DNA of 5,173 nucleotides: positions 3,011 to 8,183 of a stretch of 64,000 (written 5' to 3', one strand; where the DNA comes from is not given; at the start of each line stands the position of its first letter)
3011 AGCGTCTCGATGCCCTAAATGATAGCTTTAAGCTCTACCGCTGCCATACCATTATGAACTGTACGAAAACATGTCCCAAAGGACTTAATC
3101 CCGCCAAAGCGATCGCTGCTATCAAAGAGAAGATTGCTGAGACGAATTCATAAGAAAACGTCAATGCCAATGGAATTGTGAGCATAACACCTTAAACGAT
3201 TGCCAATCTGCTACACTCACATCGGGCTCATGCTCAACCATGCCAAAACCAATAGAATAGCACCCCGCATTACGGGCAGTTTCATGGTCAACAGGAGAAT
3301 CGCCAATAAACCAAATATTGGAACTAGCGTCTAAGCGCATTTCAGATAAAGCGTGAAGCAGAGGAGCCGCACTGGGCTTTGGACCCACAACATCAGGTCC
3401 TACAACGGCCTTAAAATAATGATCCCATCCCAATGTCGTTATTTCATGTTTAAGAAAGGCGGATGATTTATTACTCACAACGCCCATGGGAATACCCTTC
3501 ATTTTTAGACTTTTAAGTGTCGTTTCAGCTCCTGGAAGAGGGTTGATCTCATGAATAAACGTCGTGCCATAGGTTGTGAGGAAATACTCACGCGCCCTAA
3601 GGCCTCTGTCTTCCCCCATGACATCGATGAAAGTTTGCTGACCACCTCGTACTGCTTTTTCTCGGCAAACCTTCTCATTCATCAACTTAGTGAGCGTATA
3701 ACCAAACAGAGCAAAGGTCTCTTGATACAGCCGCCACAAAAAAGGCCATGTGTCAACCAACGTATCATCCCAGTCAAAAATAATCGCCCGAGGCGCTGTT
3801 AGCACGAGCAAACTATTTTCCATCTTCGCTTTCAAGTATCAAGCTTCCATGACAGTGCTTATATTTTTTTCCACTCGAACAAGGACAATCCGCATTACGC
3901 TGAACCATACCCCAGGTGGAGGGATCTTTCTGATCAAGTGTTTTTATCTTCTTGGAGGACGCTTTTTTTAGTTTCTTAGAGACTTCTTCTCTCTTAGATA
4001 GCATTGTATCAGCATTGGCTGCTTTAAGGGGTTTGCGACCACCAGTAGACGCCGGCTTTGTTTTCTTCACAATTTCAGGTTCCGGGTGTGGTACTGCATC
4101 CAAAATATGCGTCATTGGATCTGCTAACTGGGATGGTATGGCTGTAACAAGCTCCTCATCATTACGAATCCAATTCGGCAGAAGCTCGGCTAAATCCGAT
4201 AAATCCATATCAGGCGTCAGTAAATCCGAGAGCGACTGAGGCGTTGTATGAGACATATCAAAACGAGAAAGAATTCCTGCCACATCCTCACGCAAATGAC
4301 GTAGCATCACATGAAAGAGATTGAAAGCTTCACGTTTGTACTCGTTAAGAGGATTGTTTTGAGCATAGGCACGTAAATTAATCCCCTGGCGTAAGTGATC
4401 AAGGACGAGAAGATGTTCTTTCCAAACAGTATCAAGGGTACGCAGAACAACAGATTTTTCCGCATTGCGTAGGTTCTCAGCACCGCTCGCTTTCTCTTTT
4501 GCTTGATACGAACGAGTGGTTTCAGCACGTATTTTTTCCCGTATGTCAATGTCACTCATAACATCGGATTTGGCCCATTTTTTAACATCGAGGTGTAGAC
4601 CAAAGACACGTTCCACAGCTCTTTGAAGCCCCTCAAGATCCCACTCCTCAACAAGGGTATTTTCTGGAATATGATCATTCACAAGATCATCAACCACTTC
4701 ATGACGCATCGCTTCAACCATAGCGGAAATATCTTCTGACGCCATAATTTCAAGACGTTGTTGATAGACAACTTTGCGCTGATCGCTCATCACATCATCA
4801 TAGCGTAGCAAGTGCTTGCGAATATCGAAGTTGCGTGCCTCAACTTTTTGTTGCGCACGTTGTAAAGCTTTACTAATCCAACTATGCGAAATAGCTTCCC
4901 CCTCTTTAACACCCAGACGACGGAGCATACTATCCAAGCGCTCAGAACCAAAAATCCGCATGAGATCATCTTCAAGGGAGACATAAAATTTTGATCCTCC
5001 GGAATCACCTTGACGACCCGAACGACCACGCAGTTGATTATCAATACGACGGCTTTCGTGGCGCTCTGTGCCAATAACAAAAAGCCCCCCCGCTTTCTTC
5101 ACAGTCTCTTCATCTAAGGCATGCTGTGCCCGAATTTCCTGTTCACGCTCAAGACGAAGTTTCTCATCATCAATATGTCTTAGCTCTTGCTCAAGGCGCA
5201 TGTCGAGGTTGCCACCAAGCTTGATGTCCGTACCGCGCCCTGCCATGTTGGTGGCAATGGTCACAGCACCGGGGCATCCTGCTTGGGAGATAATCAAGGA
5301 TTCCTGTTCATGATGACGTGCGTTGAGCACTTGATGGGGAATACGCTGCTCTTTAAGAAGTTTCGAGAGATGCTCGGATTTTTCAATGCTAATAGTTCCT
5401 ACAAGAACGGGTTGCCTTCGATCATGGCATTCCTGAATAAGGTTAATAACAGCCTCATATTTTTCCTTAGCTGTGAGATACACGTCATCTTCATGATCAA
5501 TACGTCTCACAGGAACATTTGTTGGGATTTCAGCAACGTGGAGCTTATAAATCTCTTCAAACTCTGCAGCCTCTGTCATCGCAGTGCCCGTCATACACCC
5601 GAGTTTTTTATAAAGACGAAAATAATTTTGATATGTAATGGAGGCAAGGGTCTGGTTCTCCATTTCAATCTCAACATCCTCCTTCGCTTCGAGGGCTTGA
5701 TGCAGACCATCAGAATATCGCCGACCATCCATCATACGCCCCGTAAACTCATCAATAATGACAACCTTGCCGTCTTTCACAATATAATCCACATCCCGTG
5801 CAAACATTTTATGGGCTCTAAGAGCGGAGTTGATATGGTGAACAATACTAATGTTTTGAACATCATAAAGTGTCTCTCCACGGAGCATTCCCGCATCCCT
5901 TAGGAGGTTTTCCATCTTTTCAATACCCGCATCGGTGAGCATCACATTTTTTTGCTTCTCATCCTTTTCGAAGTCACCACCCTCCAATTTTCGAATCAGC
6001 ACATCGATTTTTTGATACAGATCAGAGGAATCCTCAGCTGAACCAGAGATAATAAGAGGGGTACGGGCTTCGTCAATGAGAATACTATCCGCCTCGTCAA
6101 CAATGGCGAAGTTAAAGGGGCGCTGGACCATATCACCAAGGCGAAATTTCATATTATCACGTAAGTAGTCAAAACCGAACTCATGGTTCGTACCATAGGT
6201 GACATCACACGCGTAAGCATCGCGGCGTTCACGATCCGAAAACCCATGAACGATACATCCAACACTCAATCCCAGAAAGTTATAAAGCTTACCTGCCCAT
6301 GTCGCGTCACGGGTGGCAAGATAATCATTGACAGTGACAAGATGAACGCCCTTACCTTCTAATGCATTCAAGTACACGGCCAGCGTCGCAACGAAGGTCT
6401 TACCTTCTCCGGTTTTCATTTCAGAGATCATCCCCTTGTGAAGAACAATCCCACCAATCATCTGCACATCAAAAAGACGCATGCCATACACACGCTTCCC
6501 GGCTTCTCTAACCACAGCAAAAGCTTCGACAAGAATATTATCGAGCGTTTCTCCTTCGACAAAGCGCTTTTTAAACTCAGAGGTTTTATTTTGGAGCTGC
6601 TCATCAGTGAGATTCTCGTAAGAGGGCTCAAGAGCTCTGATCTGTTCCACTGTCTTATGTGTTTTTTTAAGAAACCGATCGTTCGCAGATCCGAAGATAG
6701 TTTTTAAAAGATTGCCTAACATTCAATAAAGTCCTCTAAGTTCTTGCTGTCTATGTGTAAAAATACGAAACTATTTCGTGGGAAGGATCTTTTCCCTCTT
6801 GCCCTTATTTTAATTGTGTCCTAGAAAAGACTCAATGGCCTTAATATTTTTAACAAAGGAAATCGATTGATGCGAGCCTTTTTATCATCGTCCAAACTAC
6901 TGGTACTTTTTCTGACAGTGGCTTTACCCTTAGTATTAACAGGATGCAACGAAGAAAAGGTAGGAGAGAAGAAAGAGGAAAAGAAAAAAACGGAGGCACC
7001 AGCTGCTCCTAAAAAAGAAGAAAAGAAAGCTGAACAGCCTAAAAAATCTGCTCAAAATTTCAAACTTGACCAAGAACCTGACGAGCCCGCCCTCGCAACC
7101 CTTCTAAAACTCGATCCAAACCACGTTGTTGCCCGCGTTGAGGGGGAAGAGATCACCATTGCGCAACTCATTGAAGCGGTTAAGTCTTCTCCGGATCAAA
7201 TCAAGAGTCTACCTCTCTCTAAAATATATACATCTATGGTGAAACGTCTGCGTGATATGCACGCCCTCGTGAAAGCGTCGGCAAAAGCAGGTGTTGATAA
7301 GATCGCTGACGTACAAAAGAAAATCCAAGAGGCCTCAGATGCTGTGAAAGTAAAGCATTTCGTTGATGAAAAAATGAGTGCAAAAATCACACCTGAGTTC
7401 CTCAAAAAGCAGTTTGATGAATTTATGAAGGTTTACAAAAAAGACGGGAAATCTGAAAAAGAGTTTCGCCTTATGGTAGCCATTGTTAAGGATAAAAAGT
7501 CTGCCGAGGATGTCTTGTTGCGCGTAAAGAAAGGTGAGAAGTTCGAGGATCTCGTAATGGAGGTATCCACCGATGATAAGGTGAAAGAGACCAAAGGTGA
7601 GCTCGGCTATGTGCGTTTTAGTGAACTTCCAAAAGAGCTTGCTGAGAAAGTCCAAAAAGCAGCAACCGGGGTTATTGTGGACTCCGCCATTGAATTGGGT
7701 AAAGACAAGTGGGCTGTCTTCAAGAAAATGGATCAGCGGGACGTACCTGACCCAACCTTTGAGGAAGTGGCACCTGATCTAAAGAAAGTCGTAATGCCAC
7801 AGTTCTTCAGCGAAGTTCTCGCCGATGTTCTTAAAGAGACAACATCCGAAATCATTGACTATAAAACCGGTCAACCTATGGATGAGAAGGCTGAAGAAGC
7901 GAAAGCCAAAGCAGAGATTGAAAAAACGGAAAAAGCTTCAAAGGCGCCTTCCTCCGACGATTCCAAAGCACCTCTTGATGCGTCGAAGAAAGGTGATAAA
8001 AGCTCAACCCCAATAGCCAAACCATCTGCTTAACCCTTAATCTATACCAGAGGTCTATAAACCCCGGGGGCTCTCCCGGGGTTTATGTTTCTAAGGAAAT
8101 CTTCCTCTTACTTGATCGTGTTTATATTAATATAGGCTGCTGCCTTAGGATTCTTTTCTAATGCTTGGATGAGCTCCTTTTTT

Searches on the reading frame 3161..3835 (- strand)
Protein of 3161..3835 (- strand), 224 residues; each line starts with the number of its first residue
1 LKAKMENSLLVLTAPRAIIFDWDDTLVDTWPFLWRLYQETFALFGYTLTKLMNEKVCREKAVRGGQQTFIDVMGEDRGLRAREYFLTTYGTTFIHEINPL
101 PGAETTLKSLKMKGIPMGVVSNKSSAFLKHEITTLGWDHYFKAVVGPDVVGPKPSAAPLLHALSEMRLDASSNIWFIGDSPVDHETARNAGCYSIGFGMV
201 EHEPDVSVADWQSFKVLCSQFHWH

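Call 70: search_protein_families(library=pfam, proteins=[window:3161-3835:-], max_evalue=0.0001)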
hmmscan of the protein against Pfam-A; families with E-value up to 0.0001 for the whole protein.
window:3161-3835:- (224 aa): 4 families
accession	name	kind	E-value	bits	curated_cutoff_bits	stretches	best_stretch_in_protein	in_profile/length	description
PF13419.12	HAD_2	-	3.8e-31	109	23.8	1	18-196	1-177/178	Haloacid dehalogenase-like hydrolase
PF00702.32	Hydrolase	-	1.9e-22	81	26.4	1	16-191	2-191/191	haloacid dehalogenase-like hydrolase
PF12710.13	HAD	-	3.6e-07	31.2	27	1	18-188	1-189/189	haloacid dehalogenase-like hydrolase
PF13242.12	Hydrolase_like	-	6.8e-05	23.1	22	0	152-195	3-46/75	HAD-hyrolase-like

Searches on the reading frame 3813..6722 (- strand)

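Call 10: search_protein_families(library=pfam, proteins=[window:3813-6722:-], max_evalue=0.00001)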
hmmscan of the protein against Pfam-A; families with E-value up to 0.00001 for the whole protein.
window:3813-6722:- (969 aa): 6 families
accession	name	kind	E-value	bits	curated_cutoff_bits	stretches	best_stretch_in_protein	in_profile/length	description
PF07517.20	SecA_DEAD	-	8.1e-128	426.1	24.6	1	7-389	2-290/290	SecA DEAD-like domain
PF21090.3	P-loop_SecA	-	1.4e-92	309.4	27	1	404-608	1-205/205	SecA P-loop domain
PF07516.18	SecA_SW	-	1.3e-65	221.7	26.7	1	610-821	1-199/200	SecA Wing and Scaffold domain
PF01043.26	SecA_PP_bind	-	9.1e-42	142.6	23.5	1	232-345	2-110/110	SecA preprotein cross-linking domain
PF02810.21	SEC-C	-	6.8e-07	29.5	20.4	1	942-959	1-18/19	SEC-C motif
PF00270.35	DEAD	-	1.4e-06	28.6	26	0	95-216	14-131/167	DEAD/DEAH box helicase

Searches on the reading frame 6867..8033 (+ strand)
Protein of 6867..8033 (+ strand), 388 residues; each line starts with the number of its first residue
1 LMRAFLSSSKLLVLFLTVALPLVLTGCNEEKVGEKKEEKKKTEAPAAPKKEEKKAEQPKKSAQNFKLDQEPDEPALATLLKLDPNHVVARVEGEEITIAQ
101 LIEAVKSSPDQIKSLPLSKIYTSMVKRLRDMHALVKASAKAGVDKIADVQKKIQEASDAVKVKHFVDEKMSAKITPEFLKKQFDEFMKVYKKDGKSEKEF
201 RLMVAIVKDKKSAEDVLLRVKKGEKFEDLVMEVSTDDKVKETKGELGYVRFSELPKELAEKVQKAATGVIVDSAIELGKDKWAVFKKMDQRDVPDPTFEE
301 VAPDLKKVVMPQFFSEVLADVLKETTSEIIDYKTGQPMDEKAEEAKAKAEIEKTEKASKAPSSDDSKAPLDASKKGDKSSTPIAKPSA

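Call 10: search_protein_families(library=pfam, proteins=[window:6867-8033:+], max_evalue=0.00001)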
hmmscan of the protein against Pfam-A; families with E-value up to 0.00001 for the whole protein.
window:6867-8033:+ (388 aa): 2 families
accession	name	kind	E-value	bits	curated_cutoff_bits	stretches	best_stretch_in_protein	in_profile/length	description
PF00639.27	Rotamase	-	1.1e-07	33.2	21.7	1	210-271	19-81/97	PPIC-type PPIASE domain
PF13616.12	Rotamase_3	-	2.4e-06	28.5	22.5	1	209-270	36-97/116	PPIC-type PPIASE domain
